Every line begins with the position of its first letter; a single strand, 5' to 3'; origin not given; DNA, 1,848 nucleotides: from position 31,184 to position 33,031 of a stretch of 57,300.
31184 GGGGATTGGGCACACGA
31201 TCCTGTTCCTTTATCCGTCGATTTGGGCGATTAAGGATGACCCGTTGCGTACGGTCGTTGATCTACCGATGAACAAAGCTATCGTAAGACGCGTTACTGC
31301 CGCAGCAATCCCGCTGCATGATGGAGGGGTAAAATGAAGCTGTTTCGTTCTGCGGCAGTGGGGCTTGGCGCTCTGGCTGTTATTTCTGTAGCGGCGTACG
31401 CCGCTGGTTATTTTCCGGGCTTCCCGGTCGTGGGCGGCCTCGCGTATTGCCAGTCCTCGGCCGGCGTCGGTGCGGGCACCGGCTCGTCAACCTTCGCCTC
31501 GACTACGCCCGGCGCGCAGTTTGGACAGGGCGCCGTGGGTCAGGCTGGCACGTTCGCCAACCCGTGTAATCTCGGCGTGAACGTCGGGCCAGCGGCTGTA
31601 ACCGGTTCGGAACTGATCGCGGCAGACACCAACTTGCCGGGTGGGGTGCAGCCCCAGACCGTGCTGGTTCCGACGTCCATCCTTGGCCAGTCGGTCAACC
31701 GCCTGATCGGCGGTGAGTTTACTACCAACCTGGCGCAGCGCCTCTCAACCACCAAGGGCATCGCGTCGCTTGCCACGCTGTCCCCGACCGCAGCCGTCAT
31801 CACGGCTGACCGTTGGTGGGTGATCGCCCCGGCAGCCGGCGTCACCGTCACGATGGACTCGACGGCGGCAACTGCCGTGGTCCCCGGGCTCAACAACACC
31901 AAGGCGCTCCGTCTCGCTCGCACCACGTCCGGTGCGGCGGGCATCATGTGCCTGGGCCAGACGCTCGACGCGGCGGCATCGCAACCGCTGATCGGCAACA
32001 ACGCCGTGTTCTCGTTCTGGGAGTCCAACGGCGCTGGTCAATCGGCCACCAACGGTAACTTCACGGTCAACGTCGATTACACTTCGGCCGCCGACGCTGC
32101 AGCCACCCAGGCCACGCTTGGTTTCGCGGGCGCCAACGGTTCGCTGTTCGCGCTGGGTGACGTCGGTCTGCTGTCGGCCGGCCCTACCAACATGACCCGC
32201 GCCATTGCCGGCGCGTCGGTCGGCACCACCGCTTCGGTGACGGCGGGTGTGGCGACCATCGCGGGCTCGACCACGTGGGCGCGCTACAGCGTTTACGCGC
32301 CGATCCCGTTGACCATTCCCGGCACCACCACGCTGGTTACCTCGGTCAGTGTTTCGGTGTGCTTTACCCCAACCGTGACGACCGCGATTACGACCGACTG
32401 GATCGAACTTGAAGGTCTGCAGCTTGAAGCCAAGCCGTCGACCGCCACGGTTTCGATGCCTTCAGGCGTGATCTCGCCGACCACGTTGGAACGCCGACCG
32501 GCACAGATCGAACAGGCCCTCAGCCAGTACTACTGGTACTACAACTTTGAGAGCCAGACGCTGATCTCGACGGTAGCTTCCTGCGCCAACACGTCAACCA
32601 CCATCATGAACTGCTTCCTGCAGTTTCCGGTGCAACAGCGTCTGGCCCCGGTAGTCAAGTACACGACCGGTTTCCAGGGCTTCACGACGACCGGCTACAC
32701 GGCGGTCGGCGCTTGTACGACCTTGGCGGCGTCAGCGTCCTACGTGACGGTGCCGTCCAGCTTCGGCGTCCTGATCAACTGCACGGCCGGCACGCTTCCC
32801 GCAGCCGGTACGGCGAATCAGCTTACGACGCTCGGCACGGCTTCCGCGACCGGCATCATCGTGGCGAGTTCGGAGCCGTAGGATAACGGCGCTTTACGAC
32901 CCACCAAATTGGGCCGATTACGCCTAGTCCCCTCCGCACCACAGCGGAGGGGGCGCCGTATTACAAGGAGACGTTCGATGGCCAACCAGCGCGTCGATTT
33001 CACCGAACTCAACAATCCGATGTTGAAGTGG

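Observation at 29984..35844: Eight-gene cassette splitting terS from terL, rich in exported proteins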

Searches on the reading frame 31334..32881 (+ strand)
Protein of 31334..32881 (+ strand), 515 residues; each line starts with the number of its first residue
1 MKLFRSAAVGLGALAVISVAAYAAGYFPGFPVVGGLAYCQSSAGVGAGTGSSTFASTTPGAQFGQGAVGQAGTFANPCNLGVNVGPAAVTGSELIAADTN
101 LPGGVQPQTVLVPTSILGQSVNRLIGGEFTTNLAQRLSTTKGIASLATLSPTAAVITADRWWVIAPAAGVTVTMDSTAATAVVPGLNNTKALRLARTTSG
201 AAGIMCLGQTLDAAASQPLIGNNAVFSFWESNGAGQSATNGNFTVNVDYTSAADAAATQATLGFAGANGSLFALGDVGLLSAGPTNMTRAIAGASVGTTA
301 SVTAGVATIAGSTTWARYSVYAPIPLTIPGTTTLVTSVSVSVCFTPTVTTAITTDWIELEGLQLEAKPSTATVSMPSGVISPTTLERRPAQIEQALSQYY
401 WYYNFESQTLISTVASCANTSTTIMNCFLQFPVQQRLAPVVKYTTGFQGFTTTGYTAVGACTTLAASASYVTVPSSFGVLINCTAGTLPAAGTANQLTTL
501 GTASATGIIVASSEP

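Call 3: search_protein_families(library=pfam, proteins=[window:31334-32881:+], max_evalue=0.1)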
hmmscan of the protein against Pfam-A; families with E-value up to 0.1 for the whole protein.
window:31334-32881:+ (515 aa): 0 families

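Call 4: search_protein_families(library=phrogs, proteins=[window:31334-32881:+], max_evalue=0.1)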
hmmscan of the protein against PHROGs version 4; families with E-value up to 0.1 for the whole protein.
window:31334-32881:+ (515 aa): 0 families

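Call 8: search_dna_similar(query=window:31334-32881:+, collection=phages, mode=protein, max_rows=25, max_evalue=0.01)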
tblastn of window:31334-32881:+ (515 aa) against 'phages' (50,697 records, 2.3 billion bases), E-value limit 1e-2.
No match.

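Call 12: find_related_loci(query=window:31334-32881:+, collection=viral_contigs, flank=10000)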
Query window:31334-32881:+ (515 aa) in viral_contigs; peptide patterns used: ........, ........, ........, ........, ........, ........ (x = any residue, [..] = any of these).
28 stretches matched a pattern; 12 encode a relative of the query (tblastn E <= 1e-3); 12 distinct loci.
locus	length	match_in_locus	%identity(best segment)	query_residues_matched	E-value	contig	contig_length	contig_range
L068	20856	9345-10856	71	1-515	0e+0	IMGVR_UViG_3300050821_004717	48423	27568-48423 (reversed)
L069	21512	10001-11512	71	1-515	0e+0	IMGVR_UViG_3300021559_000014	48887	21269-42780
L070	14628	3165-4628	69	1-515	0e+0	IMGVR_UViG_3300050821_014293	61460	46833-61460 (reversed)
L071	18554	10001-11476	68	9-515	0e+0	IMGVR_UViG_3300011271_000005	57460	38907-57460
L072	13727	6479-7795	72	78-515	0e+0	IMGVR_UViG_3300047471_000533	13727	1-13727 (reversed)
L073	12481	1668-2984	72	78-515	0e+0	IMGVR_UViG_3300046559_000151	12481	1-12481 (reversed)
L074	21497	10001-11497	62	1-515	0e+0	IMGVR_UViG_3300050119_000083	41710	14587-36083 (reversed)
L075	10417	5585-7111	61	1-515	0e+0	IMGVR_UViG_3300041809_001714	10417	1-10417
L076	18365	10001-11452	56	1-515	2e-158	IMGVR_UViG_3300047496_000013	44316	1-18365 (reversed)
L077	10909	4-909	75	214-515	4e-138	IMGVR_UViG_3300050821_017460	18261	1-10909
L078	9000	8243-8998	76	1-252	7e-119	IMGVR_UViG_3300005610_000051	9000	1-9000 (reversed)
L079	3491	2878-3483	77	1-203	4e-91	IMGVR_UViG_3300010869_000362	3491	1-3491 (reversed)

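Call 14: search_protein_families(library=ncbifam, proteins=[window:31334-32881:+], max_evalue=1)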
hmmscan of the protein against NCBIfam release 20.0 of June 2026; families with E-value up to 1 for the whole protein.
window:31334-32881:+ (515 aa): 0 families

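Call 16: find_homologous_proteins(query=window:31334-32881:+)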
Query window:31334-32881:+ (515 aa): 200 proteins with E <= 0.001 among 8000 candidates; the best 120 are listed.
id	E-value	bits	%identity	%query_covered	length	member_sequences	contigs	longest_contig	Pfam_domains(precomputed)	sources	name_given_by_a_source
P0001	0.0e+0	1072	100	100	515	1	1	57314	-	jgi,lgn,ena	-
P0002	3.5e-231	786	74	100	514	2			-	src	-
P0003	1.5e-228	777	76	99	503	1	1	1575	-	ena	-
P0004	6.5e-221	752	74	100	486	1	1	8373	-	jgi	jgi:hypothetical protein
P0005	3.2e-216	737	76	95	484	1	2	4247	-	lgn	-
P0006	2.0e-212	724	74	96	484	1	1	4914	-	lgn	-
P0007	7.3e-210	716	71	99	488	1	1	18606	-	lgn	-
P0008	4.1e-208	710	71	100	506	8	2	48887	-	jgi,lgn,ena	jgi:hypothetical protein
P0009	7.1e-208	709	70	100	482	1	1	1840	-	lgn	-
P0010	4.1e-207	707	71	100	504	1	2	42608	-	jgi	jgi:hypothetical protein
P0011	1.4e-206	705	77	85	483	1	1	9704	-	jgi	jgi:hypothetical protein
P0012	8.9e-204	696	78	85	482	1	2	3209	-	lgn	-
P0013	1.4e-203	695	69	99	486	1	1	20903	-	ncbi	-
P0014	5.7e-201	687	69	100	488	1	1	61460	-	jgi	jgi:hypothetical protein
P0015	2.6e-199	681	70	96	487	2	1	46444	-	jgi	jgi:hypothetical protein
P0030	2.5e-188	645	65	100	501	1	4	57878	-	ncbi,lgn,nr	ncbi:MAG: hypothetical protein P4L76_17825 [Beijerinckiaceae bacterium]|nr:hypothetical protein [Bei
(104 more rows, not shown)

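Call 24: find_encoding_contigs(protein=P0030, flank=10000, max_places=3)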
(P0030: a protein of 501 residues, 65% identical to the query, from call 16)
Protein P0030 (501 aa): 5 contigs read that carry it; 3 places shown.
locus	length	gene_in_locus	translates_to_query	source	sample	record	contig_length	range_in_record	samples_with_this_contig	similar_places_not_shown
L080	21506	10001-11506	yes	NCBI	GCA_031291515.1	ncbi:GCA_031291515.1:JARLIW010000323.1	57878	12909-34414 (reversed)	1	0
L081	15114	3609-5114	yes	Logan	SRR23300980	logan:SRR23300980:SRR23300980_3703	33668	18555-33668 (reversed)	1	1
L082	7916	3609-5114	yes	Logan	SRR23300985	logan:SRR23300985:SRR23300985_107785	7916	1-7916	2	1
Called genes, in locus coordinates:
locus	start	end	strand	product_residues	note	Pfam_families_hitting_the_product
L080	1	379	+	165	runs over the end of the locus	-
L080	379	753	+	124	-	PF06356:DUF1064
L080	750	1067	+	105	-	-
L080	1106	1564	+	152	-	PF00847:AP2 (faint), PF13392:HNH_3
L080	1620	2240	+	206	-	-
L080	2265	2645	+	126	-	-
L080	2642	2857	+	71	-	-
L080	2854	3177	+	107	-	PF10544:T5orf172, PF13455:MUG113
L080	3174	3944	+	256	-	PF07120:DUF1376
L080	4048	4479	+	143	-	-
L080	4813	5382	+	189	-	-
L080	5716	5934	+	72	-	-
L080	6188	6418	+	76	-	-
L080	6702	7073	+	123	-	PF10544:T5orf172 (weak), PF13455:MUG113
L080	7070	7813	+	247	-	-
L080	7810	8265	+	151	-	-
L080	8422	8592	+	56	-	-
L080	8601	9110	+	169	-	-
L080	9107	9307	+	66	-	-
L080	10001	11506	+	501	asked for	-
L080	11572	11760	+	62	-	-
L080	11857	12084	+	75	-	PF24729:Acb2_Tad1_hairpin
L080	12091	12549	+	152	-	-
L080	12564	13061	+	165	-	-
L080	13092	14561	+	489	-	-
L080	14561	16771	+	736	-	PF16510:P22_portal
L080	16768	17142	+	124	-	-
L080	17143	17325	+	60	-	-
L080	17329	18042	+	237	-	-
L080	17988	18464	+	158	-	-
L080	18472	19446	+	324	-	-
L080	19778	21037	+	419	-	PF11651:P22_CoatProtein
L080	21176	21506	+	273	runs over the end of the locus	PF01844:HNH, PF14279:HNH_5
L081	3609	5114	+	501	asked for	-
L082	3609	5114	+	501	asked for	-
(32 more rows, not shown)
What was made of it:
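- The gene content of the slot is highly variable, as in arms-race loci, and a related phage carries an Acb2/Tad1-type anti-defence gene there (call 24).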

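Call 28: predict_structure(alignment_id=A1)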
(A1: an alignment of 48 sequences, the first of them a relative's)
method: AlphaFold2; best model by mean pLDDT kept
length: 515 residues; sequences in the alignment: 48
mean_pLDDT: 72.1   pTM: 0.71
mean pLDDT of the five models: 72.1, 71.7, 70.5, 68.8, 62.8
residues with pLDDT >= 90: 115; 70-90: 191; 50-70: 110; < 50: 99
segments of 3 or more residues with pLDDT < 50: 1-31, 33-35, 44-75, 88-92, 133-147, 178-180, 257-262
pLDDT, mean of each block of 10 residues (from residue 1): 45 41 38 54 45 37 38 49 49 59 65 65 82 45 46 66 74 60 72 74 82 91 93 73 92 61 67 84 90 90 94 90 96 94 77 75 88 75 83 83 66 89 91 84 82 88 76 72 91 89 66 79
secondary structure, 60 per line:
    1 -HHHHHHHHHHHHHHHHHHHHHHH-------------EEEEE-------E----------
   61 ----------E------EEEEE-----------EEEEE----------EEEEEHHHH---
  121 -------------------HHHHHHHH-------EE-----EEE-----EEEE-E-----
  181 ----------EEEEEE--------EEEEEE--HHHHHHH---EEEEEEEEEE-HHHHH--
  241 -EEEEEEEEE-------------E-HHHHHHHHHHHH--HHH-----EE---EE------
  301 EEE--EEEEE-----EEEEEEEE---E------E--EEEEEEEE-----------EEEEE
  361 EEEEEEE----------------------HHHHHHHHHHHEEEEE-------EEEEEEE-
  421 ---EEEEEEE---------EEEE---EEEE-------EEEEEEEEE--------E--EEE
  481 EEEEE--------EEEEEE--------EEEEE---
elements in order: H2-24 E38-42 E78-82 E94-98 E109-113 H114-117 H140-147 E162-164 E170-173 E191-196 E205-210 H213-219 E223-232 H234-238 E242-250 H266-277 E301-303 E306-310 E316-323 E337-344 E356-367 H390-400 E401-405 E413-419 E424-430 E440-443 E447-450 E458-466 E478-485 E494-499 E508-512
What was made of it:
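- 31334..32881 (+): c4, 515 aa. It has a Sec signal (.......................|AG), then a conserved ~90-aa N-terminal module bracketed by Cys39 and Cys78, then an exchangeable lectin/CBM-like fibre body. AF2 model pLDDT 72 (call 28).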

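Call 30: fold_search(model_id=the predicted structure, library=pdb)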
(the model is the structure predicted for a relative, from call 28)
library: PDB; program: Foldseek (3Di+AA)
matches with E <= 10: 717; with E <= 0.001: 6
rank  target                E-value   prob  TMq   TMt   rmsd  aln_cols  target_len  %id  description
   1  2rj2                  2.8e-04  1.00  0.23  0.55   8.2       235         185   11  Crystal Structure of the Sugar Recognizing SCF Ubiquitin Ligase at 1.7 Resolution (released 2008-10-14)
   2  1umi_A                6.5e-04  1.00  0.22  0.53   8.1       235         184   11  Structural basis of sugar-recognizing ubiquitin ligase (released 2004-04-06)
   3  6uwi_D                7.2e-04  0.98  0.16  0.13  16.8       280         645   10  Crystal structure of the Clostridium difficile translocase CDTb (released 2020-01-22)
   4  7uab_E                8.5e-04  0.99  0.23  0.22  19.3       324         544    8  Human pro-meprin alpha (zymogen state) (released 2022-11-02)
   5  6uwi_H                8.5e-04  0.96  0.15  0.12  21.6       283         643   10  Crystal structure of the Clostridium difficile translocase CDTb (released 2020-01-22)
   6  9euf_8                9.5e-04  0.91  0.26  0.21  22.3       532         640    8  Cryo-EM structure of Staphylococcus aureus bacteriophage phi812 baseplate in the pre-contraction state - complete (released 2025-04-09)
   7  9b45_1                1.1e-03  0.95  0.20  0.21  18.8       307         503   13  Pseudomonas phage Pa193 baseplate complex and tail fiber (released 2024-10-16)
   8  1umh                  1.5e-03  1.00  0.23  0.56   8.2       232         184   12  Structural basis of sugar-recognizing ubiquitin ligase (released 2004-04-06)
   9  6al7_A                1.8e-03  1.00  0.20  0.45   6.7       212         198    9  Crystal structure HpiC1 F138S (released 2018-03-07)
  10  2e31_A                1.9e-03  1.00  0.22  0.41   8.5       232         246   12  Structural basis for selection of glycosylated substrate by SCFFbs1 ubiquitin ligase (released 2007-03-20)
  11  7uae_A                2.3e-03  0.98  0.23  0.22  19.1       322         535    8  Human meprin alpha (active state) (released 2022-11-02)
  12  6a99_D                2.4e-03  1.00  0.23  0.53   7.9       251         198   10  Crystal structure of a Stig cyclases Fisc from Fischerella sp. TAU in complex with (3Z)-3-(1-methyl-2-pyrrolidinyliden (released 2018-12-19)
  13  7uaf_D                2.4e-03  0.98  0.23  0.22  18.9       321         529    8  Human meprin alpha inhibitory complex with compound 10d (N~3~,N~3~-bis[(2H-1,3-benzodioxol-5-yl)methyl]-N-hydroxy-beta (released 2022-11-02)
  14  6al8_A                2.9e-03  1.00  0.20  0.45   6.7       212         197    9  Crystal structure HpiC1 Y101F/F138S (released 2018-03-07)
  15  5b4n_A                3.4e-03  0.98  0.21  0.50   8.7       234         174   10  Structure analysis of function associated loop mutant of substrate recognition domain of Fbs1 ubiquitin ligase (released 2016-09-14)
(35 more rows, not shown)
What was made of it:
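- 31334..32881 (+): PDB hits are CBM4/27/30 and Fbs1 jelly rolls (call 30).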

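Call 34: fold_search(model_id=the predicted structure, library=viral)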
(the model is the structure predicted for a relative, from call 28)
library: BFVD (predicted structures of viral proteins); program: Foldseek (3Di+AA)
matches with E <= 10: 1215; with E <= 0.001: 136
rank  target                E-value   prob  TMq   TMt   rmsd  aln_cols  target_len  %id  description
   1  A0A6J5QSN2            2.0e-22  1.00  0.57  0.58  13.2       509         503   19  Carbohydrate-binding, CenC-like [uncultured Caudovirales phage]
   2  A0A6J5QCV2            2.2e-21  1.00  0.57  0.62   5.0       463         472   19  Bacteriophage lambda, Stf, side tail fibre-repeat-2 [uncultured Caudovirales phage]
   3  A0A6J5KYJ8            2.8e-20  1.00  0.52  0.47   9.4       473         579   21  Uncharacterized protein [uncultured Caudovirales phage]
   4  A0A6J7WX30            1.4e-19  1.00  0.48  0.60   6.8       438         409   22  Uncharacterized protein [uncultured Caudovirales phage]
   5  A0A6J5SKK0            1.1e-18  1.00  0.48  0.28   4.1       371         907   18  Uncharacterized protein [uncultured Caudovirales phage]
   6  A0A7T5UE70            1.3e-17  1.00  0.46  0.56   6.6       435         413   16  (no name in the UniProt tables at hand)
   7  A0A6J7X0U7            2.0e-17  1.00  0.48  0.66  11.1       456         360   18  Carbohydrate-binding, CenC-like [uncultured Caudovirales phage]
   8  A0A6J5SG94            3.6e-17  1.00  0.53  0.47   5.5       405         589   16  Uncharacterized protein [uncultured Caudovirales phage]
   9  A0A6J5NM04            2.0e-16  1.00  0.48  0.59   5.3       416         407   17  Uncharacterized protein [uncultured Caudovirales phage]
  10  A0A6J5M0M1            2.1e-16  1.00  0.46  0.44   8.2       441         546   19  Tail fiber protein [uncultured Caudovirales phage]
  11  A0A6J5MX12            3.0e-16  1.00  0.45  0.55   8.1       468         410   17  Uncharacterized protein [uncultured Caudovirales phage]
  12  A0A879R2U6            2.6e-15  1.00  0.48  0.55  11.4       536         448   17  Uncharacterized protein [Synechococcus phage S-SRM01]
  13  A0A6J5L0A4            3.1e-15  1.00  0.49  0.29   6.9       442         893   15  Tail fiber protein [uncultured Caudovirales phage]
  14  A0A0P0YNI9            3.4e-15  1.00  0.52  0.31   7.7       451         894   19  (no name in the UniProt tables at hand)
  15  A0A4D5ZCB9            3.4e-15  1.00  0.42  0.56  10.0       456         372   16  Tail fiber protein [Burkholderia phage BcepSaruman]
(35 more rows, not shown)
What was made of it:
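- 31334..32881 (+): BFVD hits are tail-fibre and CenC-like proteins at E 2e-22, TM about 0.6 (call 34).
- On Phage tail fibre / receptor-binding protein (c4, c7): For c4, BFVD hits include proteins named 'tail fiber protein' from Burkholderia, Ralstonia, Xanthomonas and Synechococcus phages, at E 1e-15 to 2e-22 and TM 0.45-0.6 (call 34).
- Closest known: Modular tail-fibre / receptor-binding protein loci of tailed phages. Same: c4 has a fibre fold (Foldseek E 2e-22 to tail-fibre proteins, call 34).
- Checked: The 'fibre-tip-like' 515-aa protein is confirmed by fold: Foldseek against BFVD returns tail-fibre proteins at E 2e-22 (call 34).
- c4 has a tail-fibre fold (call 34) and the mosaic pattern of a receptor-binding protein.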

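Call 75: find_related_loci(query=A1, collection=genome_contigs, flank=8000)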
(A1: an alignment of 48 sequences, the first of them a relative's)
Query A1 (515 aa) in genome_contigs; peptide patterns used: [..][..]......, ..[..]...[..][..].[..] (x = any residue, [..] = any of these).
43 stretches matched a pattern; 1 encode a relative of the query (tblastn E <= 1e-3); 1 distinct loci.
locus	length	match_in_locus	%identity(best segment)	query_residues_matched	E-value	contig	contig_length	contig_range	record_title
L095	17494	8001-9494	65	2-515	0e+0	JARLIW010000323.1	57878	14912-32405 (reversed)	MAG: Beijerinckiaceae bacterium isolate MAG_BA168 MetaBAT2_Bin_168_sub_Anoxic_k141_2353430, whole genome shotgun sequenc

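Call 87: search_protein_families(library=padloc, proteins=[window:31334-32881:+], max_evalue=0.01)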
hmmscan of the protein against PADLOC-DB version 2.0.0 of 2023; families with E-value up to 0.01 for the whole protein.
window:31334-32881:+ (515 aa): 0 families

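Call 97: search_solved_structures(query=A1, max_evalue=1)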
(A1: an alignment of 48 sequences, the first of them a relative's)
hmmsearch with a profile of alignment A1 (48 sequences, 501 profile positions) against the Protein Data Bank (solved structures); distinct sequences matched with E-value up to 1: 0.
